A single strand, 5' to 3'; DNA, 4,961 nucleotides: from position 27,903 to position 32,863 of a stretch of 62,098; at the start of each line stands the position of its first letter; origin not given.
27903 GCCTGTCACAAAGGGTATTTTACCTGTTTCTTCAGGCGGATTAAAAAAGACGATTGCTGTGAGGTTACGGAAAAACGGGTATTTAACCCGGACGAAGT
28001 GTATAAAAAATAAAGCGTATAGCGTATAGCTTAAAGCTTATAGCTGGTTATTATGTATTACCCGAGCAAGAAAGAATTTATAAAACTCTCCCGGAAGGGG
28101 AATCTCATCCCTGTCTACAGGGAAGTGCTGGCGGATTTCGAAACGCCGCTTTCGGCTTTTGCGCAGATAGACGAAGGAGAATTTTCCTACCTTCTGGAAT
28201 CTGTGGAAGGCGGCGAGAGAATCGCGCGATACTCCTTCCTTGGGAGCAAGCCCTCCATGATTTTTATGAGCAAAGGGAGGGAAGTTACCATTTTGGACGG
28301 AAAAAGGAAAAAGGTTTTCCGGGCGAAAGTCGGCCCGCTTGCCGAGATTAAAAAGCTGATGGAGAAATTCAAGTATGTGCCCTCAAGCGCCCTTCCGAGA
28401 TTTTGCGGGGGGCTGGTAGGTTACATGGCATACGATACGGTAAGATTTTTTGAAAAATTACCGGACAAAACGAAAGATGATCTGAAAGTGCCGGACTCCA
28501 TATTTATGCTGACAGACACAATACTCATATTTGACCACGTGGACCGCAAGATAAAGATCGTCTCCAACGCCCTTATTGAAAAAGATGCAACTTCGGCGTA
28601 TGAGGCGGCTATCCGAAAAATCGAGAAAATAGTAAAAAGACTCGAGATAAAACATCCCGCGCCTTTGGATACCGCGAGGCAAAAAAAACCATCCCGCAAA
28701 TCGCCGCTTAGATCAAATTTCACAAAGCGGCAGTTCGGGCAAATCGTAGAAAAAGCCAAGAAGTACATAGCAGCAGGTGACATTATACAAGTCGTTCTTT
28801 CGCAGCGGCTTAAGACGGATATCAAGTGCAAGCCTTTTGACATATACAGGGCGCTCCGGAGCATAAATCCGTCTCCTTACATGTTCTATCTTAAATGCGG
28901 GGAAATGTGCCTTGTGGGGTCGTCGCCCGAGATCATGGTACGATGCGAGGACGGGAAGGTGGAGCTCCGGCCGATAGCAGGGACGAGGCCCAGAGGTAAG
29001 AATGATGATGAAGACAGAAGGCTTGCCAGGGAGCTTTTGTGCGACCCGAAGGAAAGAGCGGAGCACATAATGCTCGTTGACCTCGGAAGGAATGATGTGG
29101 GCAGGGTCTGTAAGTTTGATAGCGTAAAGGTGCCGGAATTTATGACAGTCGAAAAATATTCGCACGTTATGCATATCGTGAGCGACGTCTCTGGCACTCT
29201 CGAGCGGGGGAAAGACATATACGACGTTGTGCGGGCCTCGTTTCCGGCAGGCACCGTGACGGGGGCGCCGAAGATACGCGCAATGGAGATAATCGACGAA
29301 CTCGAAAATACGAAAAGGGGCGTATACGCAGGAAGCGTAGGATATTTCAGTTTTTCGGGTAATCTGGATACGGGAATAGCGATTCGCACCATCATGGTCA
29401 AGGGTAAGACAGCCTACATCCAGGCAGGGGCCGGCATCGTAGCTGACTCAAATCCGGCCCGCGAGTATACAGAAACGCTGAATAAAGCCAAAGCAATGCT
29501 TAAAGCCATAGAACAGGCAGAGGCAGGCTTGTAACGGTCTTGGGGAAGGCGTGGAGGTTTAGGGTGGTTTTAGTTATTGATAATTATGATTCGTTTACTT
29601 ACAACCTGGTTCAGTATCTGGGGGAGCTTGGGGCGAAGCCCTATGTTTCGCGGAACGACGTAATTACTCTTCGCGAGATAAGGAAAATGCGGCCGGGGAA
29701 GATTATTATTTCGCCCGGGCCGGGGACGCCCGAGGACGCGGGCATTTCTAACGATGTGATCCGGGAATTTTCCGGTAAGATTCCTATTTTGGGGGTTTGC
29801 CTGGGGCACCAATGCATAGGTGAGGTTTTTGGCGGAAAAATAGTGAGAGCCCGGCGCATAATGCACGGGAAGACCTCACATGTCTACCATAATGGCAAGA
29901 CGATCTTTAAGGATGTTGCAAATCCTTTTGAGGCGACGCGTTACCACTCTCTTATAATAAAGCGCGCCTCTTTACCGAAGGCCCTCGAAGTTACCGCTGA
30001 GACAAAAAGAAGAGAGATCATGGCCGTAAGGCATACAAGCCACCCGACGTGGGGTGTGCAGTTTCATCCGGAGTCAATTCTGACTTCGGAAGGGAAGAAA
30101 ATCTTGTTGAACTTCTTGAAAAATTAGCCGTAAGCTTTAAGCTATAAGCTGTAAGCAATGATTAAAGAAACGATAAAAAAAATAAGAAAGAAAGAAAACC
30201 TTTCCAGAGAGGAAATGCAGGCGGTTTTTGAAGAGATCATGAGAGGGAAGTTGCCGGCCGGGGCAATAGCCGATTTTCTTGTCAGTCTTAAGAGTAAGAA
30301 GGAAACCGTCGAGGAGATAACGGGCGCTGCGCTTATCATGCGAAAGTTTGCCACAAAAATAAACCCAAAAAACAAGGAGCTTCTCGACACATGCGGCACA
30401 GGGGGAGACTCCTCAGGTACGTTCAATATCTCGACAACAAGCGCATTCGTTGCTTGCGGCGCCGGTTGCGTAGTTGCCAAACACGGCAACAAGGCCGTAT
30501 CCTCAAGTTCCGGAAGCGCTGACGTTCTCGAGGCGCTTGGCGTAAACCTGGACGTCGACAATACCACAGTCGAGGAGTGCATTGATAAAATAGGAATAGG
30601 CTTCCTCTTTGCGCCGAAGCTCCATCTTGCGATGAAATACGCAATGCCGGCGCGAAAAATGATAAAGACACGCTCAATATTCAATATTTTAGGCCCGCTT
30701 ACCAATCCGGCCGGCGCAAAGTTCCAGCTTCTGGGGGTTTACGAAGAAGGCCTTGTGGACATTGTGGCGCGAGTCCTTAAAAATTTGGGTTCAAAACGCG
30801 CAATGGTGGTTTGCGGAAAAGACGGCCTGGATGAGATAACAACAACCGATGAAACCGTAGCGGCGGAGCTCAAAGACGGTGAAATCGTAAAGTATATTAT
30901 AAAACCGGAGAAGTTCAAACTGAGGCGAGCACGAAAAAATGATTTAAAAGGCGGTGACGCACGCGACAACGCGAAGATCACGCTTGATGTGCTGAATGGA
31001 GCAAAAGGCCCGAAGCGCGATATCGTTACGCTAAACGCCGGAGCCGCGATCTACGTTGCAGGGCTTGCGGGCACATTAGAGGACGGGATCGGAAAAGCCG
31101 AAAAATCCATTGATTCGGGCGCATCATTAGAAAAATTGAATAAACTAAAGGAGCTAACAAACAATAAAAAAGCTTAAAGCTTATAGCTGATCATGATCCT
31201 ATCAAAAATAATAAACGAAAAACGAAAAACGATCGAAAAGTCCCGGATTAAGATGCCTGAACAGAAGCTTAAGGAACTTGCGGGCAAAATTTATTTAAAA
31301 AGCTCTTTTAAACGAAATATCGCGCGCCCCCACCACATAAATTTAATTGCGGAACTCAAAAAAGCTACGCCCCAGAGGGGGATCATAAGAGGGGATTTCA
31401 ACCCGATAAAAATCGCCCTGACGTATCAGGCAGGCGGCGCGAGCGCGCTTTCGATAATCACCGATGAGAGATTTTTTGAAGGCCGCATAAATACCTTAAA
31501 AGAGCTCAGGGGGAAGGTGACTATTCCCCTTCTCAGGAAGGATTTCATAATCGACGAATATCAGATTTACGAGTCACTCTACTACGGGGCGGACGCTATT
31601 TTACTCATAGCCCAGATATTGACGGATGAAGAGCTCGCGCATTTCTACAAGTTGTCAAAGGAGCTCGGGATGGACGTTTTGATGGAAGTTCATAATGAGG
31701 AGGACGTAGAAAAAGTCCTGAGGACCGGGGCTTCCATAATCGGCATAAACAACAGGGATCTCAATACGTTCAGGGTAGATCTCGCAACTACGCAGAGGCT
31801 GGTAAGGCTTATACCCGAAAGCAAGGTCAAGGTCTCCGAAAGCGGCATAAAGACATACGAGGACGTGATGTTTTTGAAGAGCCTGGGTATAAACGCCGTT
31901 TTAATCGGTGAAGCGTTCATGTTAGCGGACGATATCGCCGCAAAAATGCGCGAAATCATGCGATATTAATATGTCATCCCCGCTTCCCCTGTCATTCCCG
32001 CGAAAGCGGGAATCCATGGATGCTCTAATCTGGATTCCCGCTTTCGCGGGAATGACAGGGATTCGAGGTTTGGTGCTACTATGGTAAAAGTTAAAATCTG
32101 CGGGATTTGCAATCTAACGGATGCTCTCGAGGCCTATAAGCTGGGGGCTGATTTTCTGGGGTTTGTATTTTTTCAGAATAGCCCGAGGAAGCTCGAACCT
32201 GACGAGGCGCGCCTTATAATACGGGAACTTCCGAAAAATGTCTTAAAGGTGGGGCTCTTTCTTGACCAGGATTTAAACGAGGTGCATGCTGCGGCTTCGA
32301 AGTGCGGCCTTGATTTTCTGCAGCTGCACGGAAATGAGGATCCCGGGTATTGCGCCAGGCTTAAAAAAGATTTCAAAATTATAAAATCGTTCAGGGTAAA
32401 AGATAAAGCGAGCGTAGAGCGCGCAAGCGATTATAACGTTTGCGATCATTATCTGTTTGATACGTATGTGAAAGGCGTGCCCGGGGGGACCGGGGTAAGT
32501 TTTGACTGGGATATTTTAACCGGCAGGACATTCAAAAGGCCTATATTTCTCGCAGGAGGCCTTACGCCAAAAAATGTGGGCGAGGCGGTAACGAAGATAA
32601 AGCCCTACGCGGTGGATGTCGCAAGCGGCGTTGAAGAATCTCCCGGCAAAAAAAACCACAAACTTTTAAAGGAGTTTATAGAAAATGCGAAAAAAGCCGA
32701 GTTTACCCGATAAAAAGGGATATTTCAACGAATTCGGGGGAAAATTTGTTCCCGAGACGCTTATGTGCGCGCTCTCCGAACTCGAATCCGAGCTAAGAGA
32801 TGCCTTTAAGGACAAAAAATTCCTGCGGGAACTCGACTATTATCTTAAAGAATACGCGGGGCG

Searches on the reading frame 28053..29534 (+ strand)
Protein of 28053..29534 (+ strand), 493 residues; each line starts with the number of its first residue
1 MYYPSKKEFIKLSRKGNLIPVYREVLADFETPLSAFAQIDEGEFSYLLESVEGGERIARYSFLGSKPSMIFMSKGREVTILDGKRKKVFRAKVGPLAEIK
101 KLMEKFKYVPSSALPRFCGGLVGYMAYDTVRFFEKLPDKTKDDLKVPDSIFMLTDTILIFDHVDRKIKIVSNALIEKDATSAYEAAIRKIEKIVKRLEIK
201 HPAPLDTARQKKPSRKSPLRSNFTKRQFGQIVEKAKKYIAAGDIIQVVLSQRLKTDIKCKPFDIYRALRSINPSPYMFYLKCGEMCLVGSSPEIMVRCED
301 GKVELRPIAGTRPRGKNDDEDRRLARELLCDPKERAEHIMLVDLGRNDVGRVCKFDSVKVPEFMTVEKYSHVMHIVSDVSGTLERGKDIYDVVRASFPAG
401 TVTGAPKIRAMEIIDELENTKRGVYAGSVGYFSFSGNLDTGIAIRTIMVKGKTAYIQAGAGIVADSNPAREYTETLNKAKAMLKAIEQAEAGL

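Call 56: search_protein_families(library=pfam, proteins=[window:28053-29534:+], max_evalue=0.0001)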
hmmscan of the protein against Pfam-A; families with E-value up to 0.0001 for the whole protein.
window:28053-29534:+ (493 aa): 2 families
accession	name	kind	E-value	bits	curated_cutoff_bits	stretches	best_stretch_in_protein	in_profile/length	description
PF00425.24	Chorismate_bind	-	3.7e-96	322.1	27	1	225-478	2-257/257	chorismate binding enzyme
PF04715.19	Anth_synt_I_N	-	1.1e-38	133.1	23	1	29-168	2-139/140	Anthranilate synthase component I, N terminal region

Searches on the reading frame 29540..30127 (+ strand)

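Call 56: search_protein_families(library=pfam, proteins=[window:29540-30127:+], max_evalue=0.0001)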
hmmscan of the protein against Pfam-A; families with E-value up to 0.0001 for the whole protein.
window:29540-30127:+ (195 aa): 2 families
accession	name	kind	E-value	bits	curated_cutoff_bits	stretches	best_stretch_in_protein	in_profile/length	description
PF00117.34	GATase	-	1.5e-59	201.3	22.8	1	11-193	1-187/190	Glutamine amidotransferase class-I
PF07722.19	Peptidase_C26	-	5.5e-10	39.8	20.5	1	78-178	103-219/219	Peptidase C26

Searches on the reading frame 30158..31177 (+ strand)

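Call 56: search_protein_families(library=pfam, proteins=[window:30158-31177:+], max_evalue=0.0001)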
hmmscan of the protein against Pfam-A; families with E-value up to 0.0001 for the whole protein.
window:30158-31177:+ (339 aa): 2 families
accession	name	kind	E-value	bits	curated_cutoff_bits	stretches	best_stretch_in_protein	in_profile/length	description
PF00591.27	Glycos_transf_3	-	1.1e-90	304.2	27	1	73-323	2-252/253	Glycosyl transferase family, a/b domain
PF02885.22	Glycos_trans_3N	-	1.3e-18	66.9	26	1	3-65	1-63/63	Glycosyl transferase family, helical bundle domain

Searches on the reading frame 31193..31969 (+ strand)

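Call 56: search_protein_families(library=pfam, proteins=[window:31193-31969:+], max_evalue=0.0001)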
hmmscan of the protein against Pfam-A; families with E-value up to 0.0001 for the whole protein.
window:31193-31969:+ (258 aa): 1 family
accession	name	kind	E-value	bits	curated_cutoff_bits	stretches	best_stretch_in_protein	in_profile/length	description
PF00218.27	IGPS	-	7.8e-84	281.3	27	1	3-254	1-253/254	Indole-3-glycerol phosphate synthase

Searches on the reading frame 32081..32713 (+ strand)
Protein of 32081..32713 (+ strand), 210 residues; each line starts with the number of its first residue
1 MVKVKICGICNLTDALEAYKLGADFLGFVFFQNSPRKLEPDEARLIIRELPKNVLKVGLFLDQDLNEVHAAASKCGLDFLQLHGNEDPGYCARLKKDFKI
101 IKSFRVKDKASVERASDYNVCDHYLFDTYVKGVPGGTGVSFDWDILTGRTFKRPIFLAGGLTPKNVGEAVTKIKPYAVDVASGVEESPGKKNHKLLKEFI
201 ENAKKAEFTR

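Call 56: search_protein_families(library=pfam, proteins=[window:32081-32713:+], max_evalue=0.0001)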
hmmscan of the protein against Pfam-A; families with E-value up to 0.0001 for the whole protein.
window:32081-32713:+ (210 aa): 1 family
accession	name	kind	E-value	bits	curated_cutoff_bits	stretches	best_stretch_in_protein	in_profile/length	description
PF00697.28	PRAI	-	4e-51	173.9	22.7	1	4-202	1-193/193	N-(5'phosphoribosyl)anthranilate (PRA) isomerase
